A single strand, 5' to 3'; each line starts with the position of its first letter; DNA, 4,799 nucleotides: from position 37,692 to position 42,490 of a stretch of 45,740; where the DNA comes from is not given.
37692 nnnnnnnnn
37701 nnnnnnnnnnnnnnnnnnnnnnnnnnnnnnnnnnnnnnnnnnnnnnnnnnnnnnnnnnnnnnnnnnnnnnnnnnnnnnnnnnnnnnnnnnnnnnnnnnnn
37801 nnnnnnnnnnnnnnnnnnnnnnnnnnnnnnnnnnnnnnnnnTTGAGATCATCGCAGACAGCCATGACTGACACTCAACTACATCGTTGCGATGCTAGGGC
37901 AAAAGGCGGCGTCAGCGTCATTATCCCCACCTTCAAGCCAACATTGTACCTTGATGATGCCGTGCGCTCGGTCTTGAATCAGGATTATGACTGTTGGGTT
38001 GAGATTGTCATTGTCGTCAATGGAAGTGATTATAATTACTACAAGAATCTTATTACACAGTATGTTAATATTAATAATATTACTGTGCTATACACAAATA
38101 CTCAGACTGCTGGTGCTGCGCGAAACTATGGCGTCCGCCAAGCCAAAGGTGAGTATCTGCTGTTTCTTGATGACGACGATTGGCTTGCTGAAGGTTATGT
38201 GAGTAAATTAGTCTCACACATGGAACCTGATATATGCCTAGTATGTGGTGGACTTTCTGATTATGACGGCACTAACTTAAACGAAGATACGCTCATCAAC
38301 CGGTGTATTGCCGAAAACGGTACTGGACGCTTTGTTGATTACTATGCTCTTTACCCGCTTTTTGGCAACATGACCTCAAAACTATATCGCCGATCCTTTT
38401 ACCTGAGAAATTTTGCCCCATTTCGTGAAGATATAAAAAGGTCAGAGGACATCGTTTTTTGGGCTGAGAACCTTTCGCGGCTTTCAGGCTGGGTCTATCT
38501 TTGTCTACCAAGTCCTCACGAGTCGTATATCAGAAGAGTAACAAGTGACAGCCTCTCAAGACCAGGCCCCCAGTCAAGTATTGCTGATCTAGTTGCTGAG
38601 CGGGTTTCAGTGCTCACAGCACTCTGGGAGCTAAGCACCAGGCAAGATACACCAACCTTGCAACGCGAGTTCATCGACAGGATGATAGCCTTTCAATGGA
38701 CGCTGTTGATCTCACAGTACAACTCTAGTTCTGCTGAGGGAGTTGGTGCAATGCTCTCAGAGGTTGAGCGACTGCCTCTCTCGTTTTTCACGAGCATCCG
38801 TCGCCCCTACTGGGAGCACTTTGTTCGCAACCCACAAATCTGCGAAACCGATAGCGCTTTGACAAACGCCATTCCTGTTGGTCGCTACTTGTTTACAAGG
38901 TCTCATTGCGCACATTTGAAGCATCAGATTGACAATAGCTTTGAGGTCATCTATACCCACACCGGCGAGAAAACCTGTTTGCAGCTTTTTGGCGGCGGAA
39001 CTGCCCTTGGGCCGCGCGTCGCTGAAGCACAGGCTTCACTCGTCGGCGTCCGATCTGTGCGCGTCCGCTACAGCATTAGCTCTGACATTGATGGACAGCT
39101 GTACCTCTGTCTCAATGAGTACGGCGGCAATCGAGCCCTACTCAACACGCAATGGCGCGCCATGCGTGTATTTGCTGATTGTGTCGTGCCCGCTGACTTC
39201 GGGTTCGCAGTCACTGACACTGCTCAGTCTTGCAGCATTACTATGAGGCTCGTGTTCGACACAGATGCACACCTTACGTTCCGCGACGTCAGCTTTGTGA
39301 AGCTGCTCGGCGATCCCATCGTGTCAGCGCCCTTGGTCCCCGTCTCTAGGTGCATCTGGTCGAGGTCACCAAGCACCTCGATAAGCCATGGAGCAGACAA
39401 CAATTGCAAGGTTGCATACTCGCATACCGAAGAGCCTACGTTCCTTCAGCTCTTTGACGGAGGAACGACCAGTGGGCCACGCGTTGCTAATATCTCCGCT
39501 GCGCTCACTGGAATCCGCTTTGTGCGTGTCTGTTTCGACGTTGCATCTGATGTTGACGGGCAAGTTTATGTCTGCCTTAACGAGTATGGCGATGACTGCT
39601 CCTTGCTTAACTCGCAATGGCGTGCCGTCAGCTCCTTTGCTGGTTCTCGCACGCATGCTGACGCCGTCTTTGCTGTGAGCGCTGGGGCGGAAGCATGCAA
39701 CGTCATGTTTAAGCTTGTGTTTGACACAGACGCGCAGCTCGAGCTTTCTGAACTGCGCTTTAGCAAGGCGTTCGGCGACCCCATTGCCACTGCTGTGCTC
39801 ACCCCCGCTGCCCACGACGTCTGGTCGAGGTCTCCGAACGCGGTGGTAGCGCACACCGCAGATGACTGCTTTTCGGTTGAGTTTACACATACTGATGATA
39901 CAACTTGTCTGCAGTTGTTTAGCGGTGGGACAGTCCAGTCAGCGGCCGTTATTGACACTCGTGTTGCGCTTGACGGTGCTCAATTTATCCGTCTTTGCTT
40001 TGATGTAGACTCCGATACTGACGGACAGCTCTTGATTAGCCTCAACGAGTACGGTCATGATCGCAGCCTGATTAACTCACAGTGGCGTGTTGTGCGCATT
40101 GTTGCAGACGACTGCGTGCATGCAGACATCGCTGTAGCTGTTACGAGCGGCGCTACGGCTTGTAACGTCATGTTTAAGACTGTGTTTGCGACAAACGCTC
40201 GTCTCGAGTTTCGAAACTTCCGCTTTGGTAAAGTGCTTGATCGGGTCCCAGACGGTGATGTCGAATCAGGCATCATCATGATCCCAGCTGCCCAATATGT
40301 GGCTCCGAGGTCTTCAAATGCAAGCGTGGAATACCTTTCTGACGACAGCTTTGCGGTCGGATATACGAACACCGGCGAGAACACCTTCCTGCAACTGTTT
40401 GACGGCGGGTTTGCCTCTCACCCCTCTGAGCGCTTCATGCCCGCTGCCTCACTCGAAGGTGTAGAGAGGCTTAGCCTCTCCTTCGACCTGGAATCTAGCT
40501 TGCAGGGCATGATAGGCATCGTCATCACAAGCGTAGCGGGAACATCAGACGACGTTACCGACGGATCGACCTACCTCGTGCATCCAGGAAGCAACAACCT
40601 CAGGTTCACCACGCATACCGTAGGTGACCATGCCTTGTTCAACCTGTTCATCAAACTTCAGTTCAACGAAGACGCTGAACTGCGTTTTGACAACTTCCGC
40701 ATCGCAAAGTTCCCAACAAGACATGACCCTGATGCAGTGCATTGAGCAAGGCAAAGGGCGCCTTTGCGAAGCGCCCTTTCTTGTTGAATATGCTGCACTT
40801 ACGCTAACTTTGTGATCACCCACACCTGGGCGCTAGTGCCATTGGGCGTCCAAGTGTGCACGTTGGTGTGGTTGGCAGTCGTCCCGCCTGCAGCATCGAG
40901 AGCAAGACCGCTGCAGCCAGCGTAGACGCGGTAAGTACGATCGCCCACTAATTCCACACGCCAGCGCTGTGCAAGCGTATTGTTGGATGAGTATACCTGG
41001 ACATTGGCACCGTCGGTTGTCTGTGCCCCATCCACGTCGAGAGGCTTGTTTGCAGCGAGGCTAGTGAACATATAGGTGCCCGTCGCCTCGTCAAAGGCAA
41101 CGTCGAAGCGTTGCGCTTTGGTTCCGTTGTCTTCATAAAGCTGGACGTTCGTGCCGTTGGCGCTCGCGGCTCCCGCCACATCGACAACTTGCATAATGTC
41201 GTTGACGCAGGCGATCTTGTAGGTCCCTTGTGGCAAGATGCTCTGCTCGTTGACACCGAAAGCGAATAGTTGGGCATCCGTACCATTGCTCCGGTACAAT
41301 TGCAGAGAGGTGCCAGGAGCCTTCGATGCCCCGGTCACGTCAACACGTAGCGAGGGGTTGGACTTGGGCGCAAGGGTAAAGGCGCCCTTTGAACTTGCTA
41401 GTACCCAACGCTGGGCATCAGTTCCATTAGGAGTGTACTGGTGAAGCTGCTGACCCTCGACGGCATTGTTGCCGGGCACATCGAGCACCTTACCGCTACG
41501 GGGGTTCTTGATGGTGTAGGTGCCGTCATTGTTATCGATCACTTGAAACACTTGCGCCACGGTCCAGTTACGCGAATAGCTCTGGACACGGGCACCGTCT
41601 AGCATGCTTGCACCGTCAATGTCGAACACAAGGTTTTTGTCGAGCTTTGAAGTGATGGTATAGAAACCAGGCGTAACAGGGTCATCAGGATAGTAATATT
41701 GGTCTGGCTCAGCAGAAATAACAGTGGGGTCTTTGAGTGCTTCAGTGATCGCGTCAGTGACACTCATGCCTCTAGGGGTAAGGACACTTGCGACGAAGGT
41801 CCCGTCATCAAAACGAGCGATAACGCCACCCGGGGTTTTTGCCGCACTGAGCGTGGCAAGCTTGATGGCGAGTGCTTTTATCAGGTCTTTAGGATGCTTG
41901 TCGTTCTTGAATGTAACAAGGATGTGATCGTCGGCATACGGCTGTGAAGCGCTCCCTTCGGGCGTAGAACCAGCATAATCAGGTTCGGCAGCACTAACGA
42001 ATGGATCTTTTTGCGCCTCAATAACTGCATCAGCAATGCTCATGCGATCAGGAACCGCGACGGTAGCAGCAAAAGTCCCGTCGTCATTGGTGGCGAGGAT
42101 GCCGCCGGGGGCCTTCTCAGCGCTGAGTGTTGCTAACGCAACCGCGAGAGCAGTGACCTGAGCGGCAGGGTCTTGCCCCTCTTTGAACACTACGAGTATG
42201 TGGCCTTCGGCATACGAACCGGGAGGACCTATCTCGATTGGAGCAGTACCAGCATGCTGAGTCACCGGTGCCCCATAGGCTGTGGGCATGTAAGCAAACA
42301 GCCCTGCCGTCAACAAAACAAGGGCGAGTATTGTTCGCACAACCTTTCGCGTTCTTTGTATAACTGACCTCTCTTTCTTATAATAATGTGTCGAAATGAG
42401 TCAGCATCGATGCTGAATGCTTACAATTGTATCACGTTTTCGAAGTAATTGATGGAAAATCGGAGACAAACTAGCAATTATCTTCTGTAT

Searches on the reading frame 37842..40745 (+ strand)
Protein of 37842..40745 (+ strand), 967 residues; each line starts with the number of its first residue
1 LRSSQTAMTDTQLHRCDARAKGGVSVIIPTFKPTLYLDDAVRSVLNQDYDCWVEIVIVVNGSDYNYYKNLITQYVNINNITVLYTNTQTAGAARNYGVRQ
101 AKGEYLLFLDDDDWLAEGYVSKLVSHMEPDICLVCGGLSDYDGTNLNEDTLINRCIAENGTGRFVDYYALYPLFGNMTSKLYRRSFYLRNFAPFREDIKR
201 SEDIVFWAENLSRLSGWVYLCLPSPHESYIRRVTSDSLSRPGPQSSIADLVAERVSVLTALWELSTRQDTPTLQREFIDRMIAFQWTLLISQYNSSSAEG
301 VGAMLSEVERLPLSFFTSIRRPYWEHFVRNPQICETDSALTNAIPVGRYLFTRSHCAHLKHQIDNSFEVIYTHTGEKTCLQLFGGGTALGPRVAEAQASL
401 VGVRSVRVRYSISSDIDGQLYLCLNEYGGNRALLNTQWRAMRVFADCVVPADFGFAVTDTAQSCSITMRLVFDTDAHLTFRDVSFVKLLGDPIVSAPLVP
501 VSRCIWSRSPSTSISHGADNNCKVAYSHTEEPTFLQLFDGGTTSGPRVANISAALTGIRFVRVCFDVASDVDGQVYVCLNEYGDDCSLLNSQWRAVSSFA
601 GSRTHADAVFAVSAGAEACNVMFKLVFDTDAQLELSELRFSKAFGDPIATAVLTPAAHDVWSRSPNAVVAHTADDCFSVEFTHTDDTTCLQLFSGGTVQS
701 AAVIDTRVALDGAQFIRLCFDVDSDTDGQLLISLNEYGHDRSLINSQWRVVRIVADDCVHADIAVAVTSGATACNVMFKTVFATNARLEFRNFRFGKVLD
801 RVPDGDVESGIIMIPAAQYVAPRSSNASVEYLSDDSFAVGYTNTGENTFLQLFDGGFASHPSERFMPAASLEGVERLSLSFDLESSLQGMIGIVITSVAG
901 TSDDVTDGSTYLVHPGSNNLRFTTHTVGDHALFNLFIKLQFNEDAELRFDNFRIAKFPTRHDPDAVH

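Call 3: search_protein_families(library=pfam, proteins=[window:37842-40745:+], max_evalue=0.01)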
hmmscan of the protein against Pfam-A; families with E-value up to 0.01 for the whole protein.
window:37842-40745:+ (967 aa): 3 families
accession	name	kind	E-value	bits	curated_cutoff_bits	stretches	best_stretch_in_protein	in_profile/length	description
PF00535.33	Glycos_transf_2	-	2.1e-21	77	23.3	1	25-153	1-130/168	Glycosyl transferase family 2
PF13641.12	Glyco_tranf_2_3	-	1.4e-08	35.5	27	1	24-126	3-110/230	Glycosyltransferase like family 2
PF10111.15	Glyco_tranf_2_2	-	9.3e-07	29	27.3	1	25-124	1-103/276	Glycosyltransferase like family 2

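Call 4: search_protein_families(library=ncbifam, proteins=[window:37842-40745:+], max_evalue=0.01)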
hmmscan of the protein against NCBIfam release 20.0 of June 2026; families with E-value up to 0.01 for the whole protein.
window:37842-40745:+ (967 aa): 18 families
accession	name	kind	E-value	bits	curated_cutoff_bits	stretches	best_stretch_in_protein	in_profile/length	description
NF038299.1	EPS_HpsN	equivalog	2.8e-15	56.1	425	1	24-139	3-120/317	hormogonium polysaccharide biosynthesis glycosyltransferase HpsN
NF047683.1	TeichurnBiosyTuaG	equivalog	7.7e-14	51.9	400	1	21-128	5-112/252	teichuronic acid biosynthesis protein TuaG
NF050050.1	ProtGlycPglI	equivalog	2.6e-13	50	500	1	24-128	4-109/306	GalNAc(5)-diNAcBac-PP-undecaprenol beta-1,3-glucosyltransferase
NF041875.1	EPS_EpsD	equivalog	4e-13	49.5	370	1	24-126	1-103/325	exopolysaccharide biosynthesis glycosyltransferase EpsD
NF041394.1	GtaseAglG_Halo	equivalog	1.6e-12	47.4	440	1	24-137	3-117/304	glucosyl-dolichyl phosphate glucuronosyltransferase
NF007482.0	PRK10073.1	equivalog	1.7e-11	43.7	423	1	23-125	7-108/334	glycosyltransferase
TIGR04017.1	WcaA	equivalog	4.3e-10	39.7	495.75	1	23-126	6-109/279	colanic acid biosynthesis glycosyltransferase WcaA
NF007453.0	PRK10018.1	equivalog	5.2e-10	39.4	382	1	23-126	7-110/280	colanic acid biosynthesis glycosyltransferase WcaA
TIGR03111.1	glyc2_xrt_Gpos1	hypoth_equivalog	5.5e-09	35.3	363.95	1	23-136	50-167/439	TIGR03111 family XrtG-associated glycosyltransferase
TIGR03965.1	mycofact_glyco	equivalog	1.1e-08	34.4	280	1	22-136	74-189/467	mycofactocin biosynthesis glycosyltransferase MftF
TIGR03937.1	PgaC_IcaA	equivalog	1.2e-08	34.4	422.3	1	14-129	37-152/407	poly-beta-1,6-N-acetyl-D-glucosamine synthase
TIGR04242.1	nodulat_NodC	equivalog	1.2e-08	34.4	550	1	5-138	31-168/395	chitooligosaccharide synthase NodC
NF038302.1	EPS_HpsE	equivalog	7.7e-07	28.4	300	1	24-124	3-108/307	hormogonium polysaccharide biosynthesis glycosyltransferase HpsE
TIGR04283.1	glyco_like_mftF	equivalog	1.8e-06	27.7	182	1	24-127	1-97/221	TIGR04283 family arsenosugar biosynthesis glycosyltransferase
NF053739.1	GlytfEpsEBac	equivalog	0.00018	20.6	450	1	24-128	3-108/265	glycosyltransferase EpsE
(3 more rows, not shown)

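Call 85: search_protein_families(library=pfam, proteins=[window:38400-40745:+], max_evalue=0.01)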
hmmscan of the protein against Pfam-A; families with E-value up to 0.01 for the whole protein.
window:38400-40745:+ (781 aa): 0 families

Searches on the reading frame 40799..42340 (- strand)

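Call 18: search_protein_families(library=pfam, proteins=[window:40799-42340:-], max_evalue=0.001)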
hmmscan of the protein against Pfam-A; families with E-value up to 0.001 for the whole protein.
window:40799-42340:- (513 aa): 3 families
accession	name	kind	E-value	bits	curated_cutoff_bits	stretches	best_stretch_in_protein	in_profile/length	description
PF14200.12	RicinB_lectin_2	-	1.1e-81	270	25.6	6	262-349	2-89/89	Ricin-type beta-trefoil lectin domain-like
PF00652.28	Ricin_B_lectin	-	1e-22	81.1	29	2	384-507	12-126/126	Ricin-type beta-trefoil lectin domain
PF22148.1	Fervidolysin_NPro-like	-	9.7e-12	45.6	21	1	39-121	11-81/81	Fervidolysin N-terminal prodomain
